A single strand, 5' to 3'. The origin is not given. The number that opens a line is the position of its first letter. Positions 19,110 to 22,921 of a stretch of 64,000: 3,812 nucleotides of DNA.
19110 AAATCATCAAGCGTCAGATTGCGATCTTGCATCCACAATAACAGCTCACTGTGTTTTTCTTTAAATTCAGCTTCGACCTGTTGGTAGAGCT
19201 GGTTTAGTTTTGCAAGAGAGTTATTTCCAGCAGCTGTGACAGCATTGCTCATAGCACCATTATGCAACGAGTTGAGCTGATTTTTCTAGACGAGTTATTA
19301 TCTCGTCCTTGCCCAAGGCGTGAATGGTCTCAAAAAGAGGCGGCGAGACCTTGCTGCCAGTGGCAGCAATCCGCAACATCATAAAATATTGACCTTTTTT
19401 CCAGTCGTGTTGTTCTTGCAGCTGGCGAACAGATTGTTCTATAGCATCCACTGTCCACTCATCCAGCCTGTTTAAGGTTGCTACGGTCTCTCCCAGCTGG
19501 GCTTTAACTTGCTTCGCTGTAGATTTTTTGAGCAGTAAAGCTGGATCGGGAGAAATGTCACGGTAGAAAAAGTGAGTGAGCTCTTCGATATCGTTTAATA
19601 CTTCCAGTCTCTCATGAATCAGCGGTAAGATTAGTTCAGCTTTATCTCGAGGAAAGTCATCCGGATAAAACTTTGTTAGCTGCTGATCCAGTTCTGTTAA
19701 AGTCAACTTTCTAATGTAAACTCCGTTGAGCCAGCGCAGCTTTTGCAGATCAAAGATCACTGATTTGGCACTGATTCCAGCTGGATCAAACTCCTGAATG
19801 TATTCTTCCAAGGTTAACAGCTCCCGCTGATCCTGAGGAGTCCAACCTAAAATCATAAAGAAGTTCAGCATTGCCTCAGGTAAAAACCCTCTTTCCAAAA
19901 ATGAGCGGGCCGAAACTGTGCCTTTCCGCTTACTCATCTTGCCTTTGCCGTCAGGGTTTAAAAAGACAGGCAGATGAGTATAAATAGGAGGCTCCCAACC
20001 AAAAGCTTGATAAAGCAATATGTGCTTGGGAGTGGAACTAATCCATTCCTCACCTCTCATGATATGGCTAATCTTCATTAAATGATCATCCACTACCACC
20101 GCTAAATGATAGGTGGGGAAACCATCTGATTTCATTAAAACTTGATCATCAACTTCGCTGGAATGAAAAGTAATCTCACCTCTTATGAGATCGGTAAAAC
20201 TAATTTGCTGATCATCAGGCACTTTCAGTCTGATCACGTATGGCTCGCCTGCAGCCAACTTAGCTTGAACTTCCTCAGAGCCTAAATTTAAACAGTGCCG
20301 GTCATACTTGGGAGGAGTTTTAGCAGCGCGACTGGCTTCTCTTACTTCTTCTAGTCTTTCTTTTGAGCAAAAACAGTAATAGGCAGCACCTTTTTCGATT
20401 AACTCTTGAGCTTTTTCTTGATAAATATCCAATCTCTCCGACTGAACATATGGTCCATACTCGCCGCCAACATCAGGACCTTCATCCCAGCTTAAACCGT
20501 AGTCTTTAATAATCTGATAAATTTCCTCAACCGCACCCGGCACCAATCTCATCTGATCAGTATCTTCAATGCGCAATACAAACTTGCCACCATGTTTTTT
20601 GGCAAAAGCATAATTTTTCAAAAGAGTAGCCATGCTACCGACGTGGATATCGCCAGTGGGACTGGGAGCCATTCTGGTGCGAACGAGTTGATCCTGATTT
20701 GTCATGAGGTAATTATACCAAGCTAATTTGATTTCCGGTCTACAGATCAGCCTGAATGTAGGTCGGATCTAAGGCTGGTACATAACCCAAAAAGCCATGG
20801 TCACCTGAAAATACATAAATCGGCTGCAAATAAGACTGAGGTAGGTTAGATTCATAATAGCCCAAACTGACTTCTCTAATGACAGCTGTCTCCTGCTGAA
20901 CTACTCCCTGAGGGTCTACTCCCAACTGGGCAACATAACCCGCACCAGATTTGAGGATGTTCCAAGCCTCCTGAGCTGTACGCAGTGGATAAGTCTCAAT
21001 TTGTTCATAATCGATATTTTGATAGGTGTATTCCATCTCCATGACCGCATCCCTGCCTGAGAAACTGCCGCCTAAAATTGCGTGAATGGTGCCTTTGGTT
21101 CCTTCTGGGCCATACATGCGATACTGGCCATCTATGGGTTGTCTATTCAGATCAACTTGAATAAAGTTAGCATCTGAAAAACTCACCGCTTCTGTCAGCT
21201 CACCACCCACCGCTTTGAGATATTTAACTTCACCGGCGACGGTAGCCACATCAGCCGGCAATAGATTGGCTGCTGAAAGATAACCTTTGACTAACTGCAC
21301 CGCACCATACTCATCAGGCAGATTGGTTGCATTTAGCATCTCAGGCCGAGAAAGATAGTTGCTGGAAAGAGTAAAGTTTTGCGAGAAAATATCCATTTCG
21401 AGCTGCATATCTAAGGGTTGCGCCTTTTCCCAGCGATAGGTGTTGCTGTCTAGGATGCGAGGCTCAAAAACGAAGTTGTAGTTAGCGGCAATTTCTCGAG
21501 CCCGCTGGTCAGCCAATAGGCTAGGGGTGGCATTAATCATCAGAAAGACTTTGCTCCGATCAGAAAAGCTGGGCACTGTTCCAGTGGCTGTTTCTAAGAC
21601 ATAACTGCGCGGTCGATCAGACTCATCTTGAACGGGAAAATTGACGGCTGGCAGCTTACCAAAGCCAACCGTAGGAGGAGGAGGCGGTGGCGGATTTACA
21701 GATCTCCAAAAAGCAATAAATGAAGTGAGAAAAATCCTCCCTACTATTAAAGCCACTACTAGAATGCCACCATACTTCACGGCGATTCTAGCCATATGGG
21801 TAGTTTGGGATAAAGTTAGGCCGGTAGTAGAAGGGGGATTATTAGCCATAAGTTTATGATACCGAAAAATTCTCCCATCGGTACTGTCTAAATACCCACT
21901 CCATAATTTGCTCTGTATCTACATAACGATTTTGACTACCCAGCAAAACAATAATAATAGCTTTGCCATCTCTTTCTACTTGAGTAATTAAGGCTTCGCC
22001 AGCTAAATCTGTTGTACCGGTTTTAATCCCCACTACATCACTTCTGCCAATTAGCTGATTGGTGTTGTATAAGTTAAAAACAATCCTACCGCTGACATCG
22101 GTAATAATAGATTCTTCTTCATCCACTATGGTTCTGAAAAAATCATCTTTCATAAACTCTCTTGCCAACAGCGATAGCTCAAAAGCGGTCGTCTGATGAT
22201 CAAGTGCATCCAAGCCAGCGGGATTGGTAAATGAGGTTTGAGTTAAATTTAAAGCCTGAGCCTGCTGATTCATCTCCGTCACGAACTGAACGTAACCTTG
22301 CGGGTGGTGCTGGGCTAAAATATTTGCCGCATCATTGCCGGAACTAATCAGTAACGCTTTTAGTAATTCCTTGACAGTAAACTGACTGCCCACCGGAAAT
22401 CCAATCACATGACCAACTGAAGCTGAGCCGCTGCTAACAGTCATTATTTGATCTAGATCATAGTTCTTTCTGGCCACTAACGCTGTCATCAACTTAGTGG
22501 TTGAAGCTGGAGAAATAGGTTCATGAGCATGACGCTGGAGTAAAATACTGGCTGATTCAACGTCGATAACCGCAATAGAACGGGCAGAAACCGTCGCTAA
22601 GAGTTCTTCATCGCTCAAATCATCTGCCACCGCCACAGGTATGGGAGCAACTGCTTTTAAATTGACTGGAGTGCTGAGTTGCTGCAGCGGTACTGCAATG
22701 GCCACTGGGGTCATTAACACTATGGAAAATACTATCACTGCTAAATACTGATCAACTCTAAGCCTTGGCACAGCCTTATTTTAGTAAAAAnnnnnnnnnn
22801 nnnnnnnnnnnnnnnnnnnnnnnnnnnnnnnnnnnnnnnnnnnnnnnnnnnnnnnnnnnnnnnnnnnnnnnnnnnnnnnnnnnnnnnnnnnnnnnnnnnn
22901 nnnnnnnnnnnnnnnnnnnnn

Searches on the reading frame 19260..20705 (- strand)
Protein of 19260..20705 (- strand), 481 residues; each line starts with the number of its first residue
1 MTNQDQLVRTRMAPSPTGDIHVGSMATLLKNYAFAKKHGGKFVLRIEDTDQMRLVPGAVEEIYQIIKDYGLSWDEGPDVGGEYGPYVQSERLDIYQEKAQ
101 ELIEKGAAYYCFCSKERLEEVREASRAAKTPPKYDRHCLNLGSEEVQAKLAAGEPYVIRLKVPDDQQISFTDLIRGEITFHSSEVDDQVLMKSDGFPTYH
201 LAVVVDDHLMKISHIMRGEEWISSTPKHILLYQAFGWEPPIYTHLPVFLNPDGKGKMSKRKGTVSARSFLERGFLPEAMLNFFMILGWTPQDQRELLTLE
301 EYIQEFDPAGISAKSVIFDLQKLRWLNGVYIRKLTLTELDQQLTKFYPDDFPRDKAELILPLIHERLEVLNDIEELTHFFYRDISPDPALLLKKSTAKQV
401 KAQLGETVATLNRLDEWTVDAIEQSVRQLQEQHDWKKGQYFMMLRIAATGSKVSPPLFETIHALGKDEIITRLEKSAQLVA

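Call 46: search_protein_families(library=pfam, proteins=[window:19260-20705:-], max_evalue=0.001)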
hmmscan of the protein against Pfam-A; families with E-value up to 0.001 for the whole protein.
window:19260-20705:- (481 aa): 2 families
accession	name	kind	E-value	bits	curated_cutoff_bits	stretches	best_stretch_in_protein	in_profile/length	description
PF00749.27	tRNA-synt_1c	-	3.5e-104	348.5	23.4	1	8-325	2-314/314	tRNA synthetases class I (E and Q), catalytic domain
PF19269.4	Anticodon_2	-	2.9e-30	106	23.6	1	346-475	9-139/141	Anticodon binding domain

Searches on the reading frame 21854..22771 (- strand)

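Call 38: search_protein_families(library=pfam, proteins=[window:21854-22771:-], max_evalue=0.001)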
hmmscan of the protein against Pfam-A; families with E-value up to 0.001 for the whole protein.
window:21854-22771:- (305 aa): 3 families
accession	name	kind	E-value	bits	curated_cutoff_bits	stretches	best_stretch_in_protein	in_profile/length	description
PF00768.25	Peptidase_S11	-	7.9e-47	160.2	27.6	1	60-280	9-238/239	D-alanyl-D-alanine carboxypeptidase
PF13354.11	Beta-lactamase2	-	5.9e-08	32.7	22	1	66-205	2-145/214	Beta-lactamase enzyme family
PF02113.21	Peptidase_S13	-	1.7e-06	27.5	22.8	1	48-107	5-62/444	D-Ala-D-Ala carboxypeptidase 3 (S13) family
